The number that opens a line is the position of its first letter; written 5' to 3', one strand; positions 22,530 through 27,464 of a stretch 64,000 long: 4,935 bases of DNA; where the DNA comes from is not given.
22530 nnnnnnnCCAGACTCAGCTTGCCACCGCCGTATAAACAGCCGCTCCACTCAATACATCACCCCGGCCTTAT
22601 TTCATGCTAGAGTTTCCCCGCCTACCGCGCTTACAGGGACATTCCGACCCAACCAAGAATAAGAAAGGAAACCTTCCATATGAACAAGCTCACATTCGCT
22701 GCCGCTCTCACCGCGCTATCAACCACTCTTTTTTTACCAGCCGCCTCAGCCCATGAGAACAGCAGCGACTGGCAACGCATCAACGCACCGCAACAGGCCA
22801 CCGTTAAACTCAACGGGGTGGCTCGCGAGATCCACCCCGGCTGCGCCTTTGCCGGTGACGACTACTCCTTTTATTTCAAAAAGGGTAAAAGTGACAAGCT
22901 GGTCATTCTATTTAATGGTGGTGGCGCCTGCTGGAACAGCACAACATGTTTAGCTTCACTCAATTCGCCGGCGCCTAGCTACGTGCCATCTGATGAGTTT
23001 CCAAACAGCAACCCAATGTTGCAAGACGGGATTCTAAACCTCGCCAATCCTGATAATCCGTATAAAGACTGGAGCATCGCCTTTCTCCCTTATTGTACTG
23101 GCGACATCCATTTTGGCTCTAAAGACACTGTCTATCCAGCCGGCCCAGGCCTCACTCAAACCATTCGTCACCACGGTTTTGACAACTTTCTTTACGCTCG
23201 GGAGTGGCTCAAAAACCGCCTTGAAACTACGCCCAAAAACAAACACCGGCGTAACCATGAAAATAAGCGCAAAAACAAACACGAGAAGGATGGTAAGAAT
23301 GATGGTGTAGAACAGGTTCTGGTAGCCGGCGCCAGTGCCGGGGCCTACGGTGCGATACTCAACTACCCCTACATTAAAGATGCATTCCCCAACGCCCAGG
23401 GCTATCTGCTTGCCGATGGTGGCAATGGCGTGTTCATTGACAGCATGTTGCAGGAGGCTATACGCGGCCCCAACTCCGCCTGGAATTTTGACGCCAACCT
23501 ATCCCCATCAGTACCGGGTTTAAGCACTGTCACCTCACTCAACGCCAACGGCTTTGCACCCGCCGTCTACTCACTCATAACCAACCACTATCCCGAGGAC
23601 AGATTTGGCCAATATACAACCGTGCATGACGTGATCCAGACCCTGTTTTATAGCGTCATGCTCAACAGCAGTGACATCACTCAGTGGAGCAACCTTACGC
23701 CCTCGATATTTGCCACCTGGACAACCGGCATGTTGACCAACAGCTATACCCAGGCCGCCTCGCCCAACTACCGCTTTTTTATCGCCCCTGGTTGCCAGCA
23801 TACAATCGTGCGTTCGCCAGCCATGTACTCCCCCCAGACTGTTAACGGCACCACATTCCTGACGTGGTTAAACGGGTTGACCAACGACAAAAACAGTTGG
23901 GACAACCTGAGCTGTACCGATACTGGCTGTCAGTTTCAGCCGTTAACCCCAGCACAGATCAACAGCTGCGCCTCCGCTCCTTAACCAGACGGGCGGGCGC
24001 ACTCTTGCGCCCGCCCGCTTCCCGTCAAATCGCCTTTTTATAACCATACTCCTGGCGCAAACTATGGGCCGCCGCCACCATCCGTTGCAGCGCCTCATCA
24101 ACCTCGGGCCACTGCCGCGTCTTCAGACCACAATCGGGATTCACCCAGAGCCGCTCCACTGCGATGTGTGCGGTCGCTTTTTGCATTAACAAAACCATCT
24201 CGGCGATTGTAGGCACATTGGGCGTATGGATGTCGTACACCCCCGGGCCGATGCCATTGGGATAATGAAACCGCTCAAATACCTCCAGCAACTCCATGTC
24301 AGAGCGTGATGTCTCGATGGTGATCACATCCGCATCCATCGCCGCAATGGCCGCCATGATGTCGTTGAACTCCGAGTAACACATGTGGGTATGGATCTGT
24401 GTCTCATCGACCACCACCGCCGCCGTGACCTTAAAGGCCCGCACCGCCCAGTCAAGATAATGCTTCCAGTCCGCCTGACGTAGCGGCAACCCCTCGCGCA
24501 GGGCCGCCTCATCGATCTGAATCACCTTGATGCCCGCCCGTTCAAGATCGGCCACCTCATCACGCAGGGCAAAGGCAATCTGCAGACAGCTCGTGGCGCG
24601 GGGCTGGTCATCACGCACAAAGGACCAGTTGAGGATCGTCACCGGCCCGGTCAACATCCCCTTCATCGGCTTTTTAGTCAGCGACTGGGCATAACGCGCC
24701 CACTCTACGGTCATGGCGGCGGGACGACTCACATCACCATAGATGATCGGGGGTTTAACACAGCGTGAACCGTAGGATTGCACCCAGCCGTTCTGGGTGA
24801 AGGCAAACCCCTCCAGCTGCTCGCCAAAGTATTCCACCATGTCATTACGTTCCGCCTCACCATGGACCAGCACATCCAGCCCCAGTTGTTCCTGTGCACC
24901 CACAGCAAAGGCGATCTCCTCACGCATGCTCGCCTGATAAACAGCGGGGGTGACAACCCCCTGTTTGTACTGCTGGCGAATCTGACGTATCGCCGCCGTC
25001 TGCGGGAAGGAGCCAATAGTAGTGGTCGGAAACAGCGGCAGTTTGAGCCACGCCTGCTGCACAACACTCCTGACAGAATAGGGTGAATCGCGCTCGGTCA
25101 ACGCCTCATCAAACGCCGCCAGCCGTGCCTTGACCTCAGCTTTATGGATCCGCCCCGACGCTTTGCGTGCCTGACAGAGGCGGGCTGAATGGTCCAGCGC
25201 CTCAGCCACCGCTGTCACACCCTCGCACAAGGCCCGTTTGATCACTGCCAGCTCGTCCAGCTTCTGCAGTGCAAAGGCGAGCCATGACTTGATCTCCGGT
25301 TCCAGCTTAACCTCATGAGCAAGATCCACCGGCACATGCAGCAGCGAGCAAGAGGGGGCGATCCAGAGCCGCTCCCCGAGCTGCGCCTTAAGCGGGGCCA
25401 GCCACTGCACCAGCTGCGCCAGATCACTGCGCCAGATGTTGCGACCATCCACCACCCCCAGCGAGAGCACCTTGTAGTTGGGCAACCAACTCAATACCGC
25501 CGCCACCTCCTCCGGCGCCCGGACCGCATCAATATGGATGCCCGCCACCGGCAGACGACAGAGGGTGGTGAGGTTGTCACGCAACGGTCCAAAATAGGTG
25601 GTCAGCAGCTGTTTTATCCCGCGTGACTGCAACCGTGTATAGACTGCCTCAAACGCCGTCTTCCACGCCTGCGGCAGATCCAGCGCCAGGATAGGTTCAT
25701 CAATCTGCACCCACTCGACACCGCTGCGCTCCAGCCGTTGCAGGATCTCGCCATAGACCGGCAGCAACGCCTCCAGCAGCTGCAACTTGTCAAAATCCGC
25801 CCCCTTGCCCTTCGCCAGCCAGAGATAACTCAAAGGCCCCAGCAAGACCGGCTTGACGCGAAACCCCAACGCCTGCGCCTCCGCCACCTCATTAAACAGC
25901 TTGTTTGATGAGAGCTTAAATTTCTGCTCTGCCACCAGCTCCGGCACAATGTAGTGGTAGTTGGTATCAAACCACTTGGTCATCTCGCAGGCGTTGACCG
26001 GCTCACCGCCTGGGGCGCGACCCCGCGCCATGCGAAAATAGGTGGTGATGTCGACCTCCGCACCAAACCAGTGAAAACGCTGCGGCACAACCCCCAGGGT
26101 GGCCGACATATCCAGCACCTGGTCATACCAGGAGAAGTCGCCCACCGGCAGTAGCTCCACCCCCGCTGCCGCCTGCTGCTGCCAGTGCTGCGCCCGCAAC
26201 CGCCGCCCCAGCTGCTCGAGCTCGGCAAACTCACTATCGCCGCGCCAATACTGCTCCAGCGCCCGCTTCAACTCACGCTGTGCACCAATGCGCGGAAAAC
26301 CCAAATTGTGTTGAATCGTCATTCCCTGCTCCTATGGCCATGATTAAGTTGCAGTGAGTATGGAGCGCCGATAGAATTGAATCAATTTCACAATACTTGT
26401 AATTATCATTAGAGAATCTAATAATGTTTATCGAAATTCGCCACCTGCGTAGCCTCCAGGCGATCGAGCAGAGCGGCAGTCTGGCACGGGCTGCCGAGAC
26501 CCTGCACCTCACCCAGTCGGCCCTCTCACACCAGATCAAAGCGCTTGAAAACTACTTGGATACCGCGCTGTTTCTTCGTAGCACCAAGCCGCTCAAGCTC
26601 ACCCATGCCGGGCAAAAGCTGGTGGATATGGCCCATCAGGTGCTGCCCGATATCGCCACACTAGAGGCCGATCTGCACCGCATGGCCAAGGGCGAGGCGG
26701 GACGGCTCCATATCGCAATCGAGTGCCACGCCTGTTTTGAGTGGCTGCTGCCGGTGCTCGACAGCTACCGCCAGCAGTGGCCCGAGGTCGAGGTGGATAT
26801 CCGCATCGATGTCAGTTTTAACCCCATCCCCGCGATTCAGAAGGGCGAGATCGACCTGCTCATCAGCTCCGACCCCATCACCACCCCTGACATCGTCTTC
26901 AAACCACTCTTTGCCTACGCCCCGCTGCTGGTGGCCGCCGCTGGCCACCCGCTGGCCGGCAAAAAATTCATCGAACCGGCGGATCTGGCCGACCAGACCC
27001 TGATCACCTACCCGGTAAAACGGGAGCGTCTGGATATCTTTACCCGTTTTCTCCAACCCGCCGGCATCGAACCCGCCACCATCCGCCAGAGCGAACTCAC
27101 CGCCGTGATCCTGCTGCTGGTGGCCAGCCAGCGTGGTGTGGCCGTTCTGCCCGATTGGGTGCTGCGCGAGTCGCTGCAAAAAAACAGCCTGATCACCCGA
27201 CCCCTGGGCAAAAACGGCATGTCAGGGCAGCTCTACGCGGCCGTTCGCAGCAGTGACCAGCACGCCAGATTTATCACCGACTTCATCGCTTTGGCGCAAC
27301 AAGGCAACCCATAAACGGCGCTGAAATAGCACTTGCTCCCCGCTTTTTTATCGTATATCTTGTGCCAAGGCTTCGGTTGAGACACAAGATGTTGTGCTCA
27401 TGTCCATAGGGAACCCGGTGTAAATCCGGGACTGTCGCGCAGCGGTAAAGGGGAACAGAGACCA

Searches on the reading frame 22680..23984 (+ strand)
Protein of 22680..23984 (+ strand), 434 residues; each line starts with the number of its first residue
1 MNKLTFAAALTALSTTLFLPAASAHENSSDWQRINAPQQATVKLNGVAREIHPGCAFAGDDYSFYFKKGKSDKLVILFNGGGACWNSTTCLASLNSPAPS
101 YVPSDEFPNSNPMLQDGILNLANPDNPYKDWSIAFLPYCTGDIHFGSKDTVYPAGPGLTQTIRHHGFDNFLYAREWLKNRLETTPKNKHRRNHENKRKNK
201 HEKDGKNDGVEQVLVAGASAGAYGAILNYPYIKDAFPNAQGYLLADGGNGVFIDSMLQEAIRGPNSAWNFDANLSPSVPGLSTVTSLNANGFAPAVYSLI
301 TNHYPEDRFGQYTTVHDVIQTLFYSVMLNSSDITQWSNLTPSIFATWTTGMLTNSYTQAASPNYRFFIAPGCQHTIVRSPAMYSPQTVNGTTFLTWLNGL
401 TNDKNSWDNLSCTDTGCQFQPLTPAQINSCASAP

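Call 4: search_protein_families(library=ncbifam, proteins=[window:22680-23984:+])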
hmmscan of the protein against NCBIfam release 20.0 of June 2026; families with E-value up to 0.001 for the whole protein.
window:22680-23984:+ (434 aa): 0 families

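Call 15: search_protein_families(library=pfam, proteins=[window:22680-23984:+], max_evalue=0.00001)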
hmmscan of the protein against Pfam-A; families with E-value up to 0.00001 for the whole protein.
window:22680-23984:+ (434 aa): 1 family
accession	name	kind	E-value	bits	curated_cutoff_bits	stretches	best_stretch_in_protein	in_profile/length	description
PF03283.19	PAE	-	1.2e-11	44.8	26.6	0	58-150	26-117/355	Pectinacetylesterase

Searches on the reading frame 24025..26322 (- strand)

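Call 4: search_protein_families(library=ncbifam, proteins=[window:24025-26322:-])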
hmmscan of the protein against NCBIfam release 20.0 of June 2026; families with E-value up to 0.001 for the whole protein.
window:24025-26322:- (765 aa): 9 families
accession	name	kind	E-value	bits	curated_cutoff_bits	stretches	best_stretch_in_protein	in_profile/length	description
NF003556.0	PRK05222.1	equivalog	0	1180.4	541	1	2-759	2-748/750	5-methyltetrahydropteroyltriglutamate--homocysteine S-methyltransferase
TIGR01371.1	met_syn_B12ind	equivalog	0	1098.8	929.95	1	7-758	1-754/754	5-methyltetrahydropteroyltriglutamate--homocysteine S-methyltransferase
NF003317.0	PRK04326.1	equivalog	1.3e-79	267.9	406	2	427-762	5-329/340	methionine synthase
NF002119.0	PRK00957.1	equivalog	5.7e-36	124.2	258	1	432-755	3-304/306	methionine synthase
NF006589.0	PRK09121.1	equivalog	1.8e-26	93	392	1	430-759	4-340/342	methionine synthase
NF002272.0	PRK01207.1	equivalog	1.1e-14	54.4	399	1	477-755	46-339/343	methionine synthase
NF006349.0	PRK08575.1-2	equivalog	5e-10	39.2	322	1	109-296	78-267/323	5-methyltetrahydropteroyltriglutamate--homocysteine methyltransferase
NF005085.0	PRK06520.1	subfamily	2.5e-06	26.9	313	1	431-507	8-84/368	5-methyltetrahydropteroyltriglutamate--homocysteine S-methyltransferase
NF004875.0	PRK06233.1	equivalog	0.00039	19.3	576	0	433-511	12-91/373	vitamin B12 independent methionine synthase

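Call 5: search_protein_families(library=pfam, proteins=[window:24025-26322:-])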
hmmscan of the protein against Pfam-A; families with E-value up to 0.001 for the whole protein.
window:24025-26322:- (765 aa): 2 families
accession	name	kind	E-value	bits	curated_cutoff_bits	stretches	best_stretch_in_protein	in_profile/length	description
PF01717.24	Meth_synt_2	-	5.2e-163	542.3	21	2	431-753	1-323/324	Cobalamin-independent synthase, Catalytic domain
PF08267.18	Meth_synt_1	-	5e-130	434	27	2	4-314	2-311/313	Cobalamin-independent synthase, N-terminal domain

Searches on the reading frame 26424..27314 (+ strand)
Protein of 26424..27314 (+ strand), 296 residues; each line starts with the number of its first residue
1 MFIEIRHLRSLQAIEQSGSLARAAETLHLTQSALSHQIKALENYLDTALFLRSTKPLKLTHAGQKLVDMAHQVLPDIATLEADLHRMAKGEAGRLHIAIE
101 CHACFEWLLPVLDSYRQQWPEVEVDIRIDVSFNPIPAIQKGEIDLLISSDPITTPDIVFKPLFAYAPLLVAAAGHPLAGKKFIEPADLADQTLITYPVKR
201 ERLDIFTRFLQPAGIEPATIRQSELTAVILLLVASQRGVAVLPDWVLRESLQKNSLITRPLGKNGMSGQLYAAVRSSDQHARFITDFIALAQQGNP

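Call 4: search_protein_families(library=ncbifam, proteins=[window:26424-27314:+])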
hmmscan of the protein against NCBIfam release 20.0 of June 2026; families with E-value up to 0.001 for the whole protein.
window:26424-27314:+ (296 aa): 55 families (the best 25 are shown)
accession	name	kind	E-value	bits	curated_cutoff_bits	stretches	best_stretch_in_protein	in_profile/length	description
NF011950.0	PRK15421.1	equivalog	1.3e-81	274.6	382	1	3-292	2-286/317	HTH-type transcriptional regulator MetR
NF045775.1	acetoin_reg_AlsR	exception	9.3e-38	130.4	430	1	3-292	1-289/290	acetoin biosynthesis transcriptional regulator AlsR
NF007439.0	PRK09986.1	equivalog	2.1e-34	119.2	290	1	3-290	7-293/296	LysR family transcriptional regulator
NF047520.1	trans_act_CidR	equivalog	3.1e-33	115.2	415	1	4-270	2-267/292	cidABC operon transcriptional activator CidR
NF008416.0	PRK11242.1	equivalog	4.3e-33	114.9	277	1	5-251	3-250/300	transcriptional regulator CynR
NF007385.0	PRK09906.1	equivalog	3.1e-32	111.9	356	1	3-292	1-288/296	DNA-binding transcriptional regulator HcaR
TIGR03339.1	phn_lysR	subfamily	5.6e-32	111.1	341.1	1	8-262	2-250/279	aminoethylphosphonate catabolism associated LysR family transcriptional regulator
NF053705.1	TransRegGltCGpos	equivalog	1.1e-31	110.2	350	1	4-255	2-254/300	glutamate biosynthesis transcriptional regulator GltC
NF045990.1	TransRegCbbRRhodb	equivalog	1.5e-31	109.6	450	1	3-258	6-263/304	LysR family regulator CbbR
NF008352.0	PRK11139.1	subfamily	5.5e-31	107.8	288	1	8-280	11-276/305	transcriptional regulator GcvA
NF008722.0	PRK11716.1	equivalog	1.2e-30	106.6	246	1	4-257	2-256/293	HTH-type transcriptional activator IlvY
NF040786.1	LysR_Sec_metab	equivalog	1.8e-26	92.8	250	1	5-292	3-295/298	selenium metabolism-associated LysR family transcriptional regulator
NF047711.1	PutUtilRegPtrR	equivalog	5.9e-25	87.9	400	1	4-271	2-263/283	putrescine utilization regulator PtrR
TIGR02424.1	TF_pcaQ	equivalog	1e-24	87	303.8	1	3-275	3-278/300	pca operon transcription factor PcaQ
NF052633.1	LysR_TF_PsrA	exception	5e-24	84.8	540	1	4-250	6-252/297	L-proline-binding transcription factor PsrA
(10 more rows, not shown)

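Call 5: search_protein_families(library=pfam, proteins=[window:26424-27314:+])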
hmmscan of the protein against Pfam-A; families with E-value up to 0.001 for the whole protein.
window:26424-27314:+ (296 aa): 2 families
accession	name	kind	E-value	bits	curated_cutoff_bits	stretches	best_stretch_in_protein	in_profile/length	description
PF03466.25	LysR_substrate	-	6.8e-45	153.5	28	1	89-293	2-206/209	LysR substrate binding domain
PF00126.33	HTH_1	-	1.3e-20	73.5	26.6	1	5-64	1-60/60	Bacterial regulatory helix-turn-helix protein, lysR family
